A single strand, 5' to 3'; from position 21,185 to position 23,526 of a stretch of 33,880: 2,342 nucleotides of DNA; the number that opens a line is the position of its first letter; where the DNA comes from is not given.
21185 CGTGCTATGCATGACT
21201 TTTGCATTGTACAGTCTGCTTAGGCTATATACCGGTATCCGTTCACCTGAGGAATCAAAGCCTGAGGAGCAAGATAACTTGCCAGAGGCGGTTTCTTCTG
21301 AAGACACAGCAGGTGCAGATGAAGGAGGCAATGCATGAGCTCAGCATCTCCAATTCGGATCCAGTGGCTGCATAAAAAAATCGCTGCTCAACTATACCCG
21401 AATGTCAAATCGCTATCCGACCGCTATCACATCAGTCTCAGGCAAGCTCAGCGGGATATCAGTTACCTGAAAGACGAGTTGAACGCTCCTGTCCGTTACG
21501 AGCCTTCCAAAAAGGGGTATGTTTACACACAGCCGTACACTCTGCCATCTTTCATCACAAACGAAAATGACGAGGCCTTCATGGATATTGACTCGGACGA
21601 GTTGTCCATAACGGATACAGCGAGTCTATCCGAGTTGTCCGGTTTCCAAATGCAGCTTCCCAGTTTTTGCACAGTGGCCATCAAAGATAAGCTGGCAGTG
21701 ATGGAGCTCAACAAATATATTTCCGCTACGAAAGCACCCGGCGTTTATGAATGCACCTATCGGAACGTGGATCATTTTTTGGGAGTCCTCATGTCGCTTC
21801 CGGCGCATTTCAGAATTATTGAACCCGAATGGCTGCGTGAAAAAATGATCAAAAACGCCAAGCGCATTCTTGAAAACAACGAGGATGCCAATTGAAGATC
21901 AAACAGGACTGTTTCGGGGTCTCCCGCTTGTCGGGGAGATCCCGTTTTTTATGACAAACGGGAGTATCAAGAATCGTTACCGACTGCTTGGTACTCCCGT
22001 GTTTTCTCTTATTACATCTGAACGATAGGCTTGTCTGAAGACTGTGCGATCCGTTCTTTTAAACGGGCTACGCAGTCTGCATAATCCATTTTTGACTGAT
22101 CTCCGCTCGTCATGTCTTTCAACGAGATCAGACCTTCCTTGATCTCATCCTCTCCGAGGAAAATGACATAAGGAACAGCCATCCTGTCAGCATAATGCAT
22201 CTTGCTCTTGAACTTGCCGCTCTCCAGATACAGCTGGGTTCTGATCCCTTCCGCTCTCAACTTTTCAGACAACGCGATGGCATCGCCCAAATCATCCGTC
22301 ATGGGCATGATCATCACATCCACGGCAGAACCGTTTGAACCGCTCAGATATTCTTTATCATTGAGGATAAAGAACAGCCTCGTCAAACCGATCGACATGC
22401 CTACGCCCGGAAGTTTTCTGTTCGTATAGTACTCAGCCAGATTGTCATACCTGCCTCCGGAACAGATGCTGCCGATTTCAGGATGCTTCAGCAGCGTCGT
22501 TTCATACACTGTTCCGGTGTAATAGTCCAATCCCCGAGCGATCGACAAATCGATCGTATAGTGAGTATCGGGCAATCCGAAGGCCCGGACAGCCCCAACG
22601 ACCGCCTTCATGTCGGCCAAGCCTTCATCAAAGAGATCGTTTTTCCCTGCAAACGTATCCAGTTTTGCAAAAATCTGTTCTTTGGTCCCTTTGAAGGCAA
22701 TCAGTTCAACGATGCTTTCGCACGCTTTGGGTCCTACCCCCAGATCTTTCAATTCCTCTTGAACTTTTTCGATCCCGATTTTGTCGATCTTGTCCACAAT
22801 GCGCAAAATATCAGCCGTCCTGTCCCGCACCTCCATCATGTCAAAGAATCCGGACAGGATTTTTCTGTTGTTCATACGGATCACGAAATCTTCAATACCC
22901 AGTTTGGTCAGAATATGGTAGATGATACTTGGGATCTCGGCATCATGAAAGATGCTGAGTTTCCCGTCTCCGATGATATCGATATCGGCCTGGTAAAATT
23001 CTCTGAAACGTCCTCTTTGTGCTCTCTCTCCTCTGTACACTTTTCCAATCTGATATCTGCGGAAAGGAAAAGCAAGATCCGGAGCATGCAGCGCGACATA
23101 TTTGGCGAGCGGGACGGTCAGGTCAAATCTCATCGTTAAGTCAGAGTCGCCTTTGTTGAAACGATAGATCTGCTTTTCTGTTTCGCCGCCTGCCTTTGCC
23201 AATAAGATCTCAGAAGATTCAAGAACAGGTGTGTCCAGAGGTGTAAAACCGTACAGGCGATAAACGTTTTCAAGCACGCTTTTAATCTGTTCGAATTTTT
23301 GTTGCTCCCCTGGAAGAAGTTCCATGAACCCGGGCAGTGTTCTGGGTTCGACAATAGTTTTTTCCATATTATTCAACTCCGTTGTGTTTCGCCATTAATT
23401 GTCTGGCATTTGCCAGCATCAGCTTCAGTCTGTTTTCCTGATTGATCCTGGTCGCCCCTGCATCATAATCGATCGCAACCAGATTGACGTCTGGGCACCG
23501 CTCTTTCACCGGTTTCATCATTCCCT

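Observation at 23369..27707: Two-gene double-activase / Cys-rich partner module with no visible substrate-side enzyme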

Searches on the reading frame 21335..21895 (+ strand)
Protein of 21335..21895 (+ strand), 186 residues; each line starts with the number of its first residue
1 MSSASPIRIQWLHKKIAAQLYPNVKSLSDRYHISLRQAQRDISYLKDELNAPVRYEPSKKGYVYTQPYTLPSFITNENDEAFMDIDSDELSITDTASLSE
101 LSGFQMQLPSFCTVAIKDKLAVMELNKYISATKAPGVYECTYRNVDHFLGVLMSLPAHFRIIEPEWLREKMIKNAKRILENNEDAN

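Call 6: search_protein_families(library=pfam, proteins=[window:21335-21895:+])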
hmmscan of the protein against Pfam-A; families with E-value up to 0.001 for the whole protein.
window:21335-21895:+ (186 aa): 1 family
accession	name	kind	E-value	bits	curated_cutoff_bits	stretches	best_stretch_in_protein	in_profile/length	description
PF25583.1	WCX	-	1.2e-07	32.4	23.9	1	138-179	35-76/76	WCX domain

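Call 7: search_protein_families(library=ncbifam, proteins=[window:21335-21895:+])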
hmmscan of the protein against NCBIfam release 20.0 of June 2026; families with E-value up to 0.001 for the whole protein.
window:21335-21895:+ (186 aa): 0 families

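Call 68: search_protein_families(library=padloc, proteins=[window:21335-21895:+], max_evalue=0.01)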
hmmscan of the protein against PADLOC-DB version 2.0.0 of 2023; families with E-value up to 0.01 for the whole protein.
window:21335-21895:+ (186 aa): 2 families
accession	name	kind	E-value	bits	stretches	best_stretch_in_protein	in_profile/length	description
PDLC01652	WYL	-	8.5e-08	30.7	1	136-179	119-162/162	"CAS-I,CAS-II,CAS-III,CAS-IV,CAS-V,CAS-VI; associated_signaling"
PDLC01457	WYL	-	2.2e-06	25.4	1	24-81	21-76/229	"CAS-I,CAS-II,CAS-III,CAS-IV,CAS-V,CAS-VI; associated_signaling"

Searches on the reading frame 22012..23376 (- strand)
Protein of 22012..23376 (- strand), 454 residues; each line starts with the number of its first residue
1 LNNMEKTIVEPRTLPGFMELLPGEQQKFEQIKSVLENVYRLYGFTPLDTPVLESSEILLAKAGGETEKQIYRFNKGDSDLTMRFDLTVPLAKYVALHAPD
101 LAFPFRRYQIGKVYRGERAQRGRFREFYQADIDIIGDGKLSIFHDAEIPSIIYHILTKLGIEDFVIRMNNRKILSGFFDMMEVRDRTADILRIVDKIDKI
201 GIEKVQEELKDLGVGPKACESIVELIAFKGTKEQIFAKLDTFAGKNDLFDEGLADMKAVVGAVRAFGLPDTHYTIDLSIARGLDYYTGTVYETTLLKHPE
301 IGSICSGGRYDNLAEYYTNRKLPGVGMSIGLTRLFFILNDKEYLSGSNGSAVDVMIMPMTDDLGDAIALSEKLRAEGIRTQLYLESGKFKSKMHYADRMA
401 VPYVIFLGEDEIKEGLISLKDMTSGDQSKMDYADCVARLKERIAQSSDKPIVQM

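Call 6: search_protein_families(library=pfam, proteins=[window:22012-23376:-])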
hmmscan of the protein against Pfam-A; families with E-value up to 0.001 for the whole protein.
window:22012-23376:- (454 aa): 3 families
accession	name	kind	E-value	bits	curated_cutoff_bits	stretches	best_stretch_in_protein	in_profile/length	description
PF13393.11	tRNA-synt_His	-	6.8e-39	134.4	25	1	16-334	1-308/308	Histidyl-tRNA synthetase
PF03129.25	HGTP_anticodon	-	1.3e-17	64.2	21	1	353-442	1-94/94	Anticodon binding domain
PF00587.30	tRNA-synt_2b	-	1.7e-07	31.9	29.3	1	103-172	35-107/179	tRNA synthetase class II core domain (G, H, P, S and T)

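Call 7: search_protein_families(library=ncbifam, proteins=[window:22012-23376:-])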
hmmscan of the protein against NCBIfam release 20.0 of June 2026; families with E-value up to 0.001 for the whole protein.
window:22012-23376:- (454 aa): 26 families (the best 25 are shown)
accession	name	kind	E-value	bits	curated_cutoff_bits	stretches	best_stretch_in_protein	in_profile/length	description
TIGR00442.1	hisS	equivalog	2.3e-119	399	286.75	1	13-431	2-405/406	histidine--tRNA ligase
NF009085.0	PRK12420.1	equivalog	1.5e-91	307.9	540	1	12-431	5-418/426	histidine--tRNA ligase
TIGR00443.1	hisZ_biosyn_reg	equivalog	3.7e-57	193.8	271.65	1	19-336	2-310/314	ATP phosphoribosyltransferase regulatory subunit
NF008942.0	PRK12292.2-5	equivalog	1e-45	156.2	643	1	5-430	3-418/434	ATP phosphoribosyltransferase regulatory subunit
NF008940.0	PRK12292.2-3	equivalog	1.8e-41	142.2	450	1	16-411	8-395/404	ATP phosphoribosyltransferase regulatory subunit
NF008941.0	PRK12292.2-4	equivalog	1.5e-37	129.5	447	1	16-385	12-365/393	ATP phosphoribosyltransferase regulatory subunit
NF008936.0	PRK12292.1-3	equivalog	3.1e-34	118.5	492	1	19-413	13-397/406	ATP phosphoribosyltransferase regulatory subunit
NF008953.0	PRK12295.1-6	equivalog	5.7e-27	94.6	384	2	179-335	220-376/384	ATP phosphoribosyltransferase regulatory subunit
NF008938.0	PRK12292.1-6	equivalog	3e-22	79.1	833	1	26-397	21-380/420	ATP phosphoribosyltransferase regulatory subunit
NF009086.0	PRK12421.1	equivalog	1.7e-20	73.4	318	1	16-396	12-373/389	ATP phosphoribosyltransferase regulatory subunit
NF008935.0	PRK12292.1-1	equivalog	1.8e-20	73.3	350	1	18-345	11-324/382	ATP phosphoribosyltransferase regulatory subunit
NF008939.0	PRK12292.2-1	equivalog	3.1e-20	72.3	335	1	16-390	8-372/391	ATP phosphoribosyltransferase regulatory subunit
NF008950.0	PRK12295.1-3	equivalog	1.7e-18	67.1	492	2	215-334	252-374/387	ATP phosphoribosyltransferase regulatory subunit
NF008951.0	PRK12295.1-4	equivalog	2e-18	66.4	364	1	161-334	195-366/374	ATP phosphoribosyltransferase regulatory subunit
NF008945.0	PRK12292.3-3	equivalog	2.8e-18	66.2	409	1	20-407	9-358/368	ATP phosphoribosyltransferase regulatory subunit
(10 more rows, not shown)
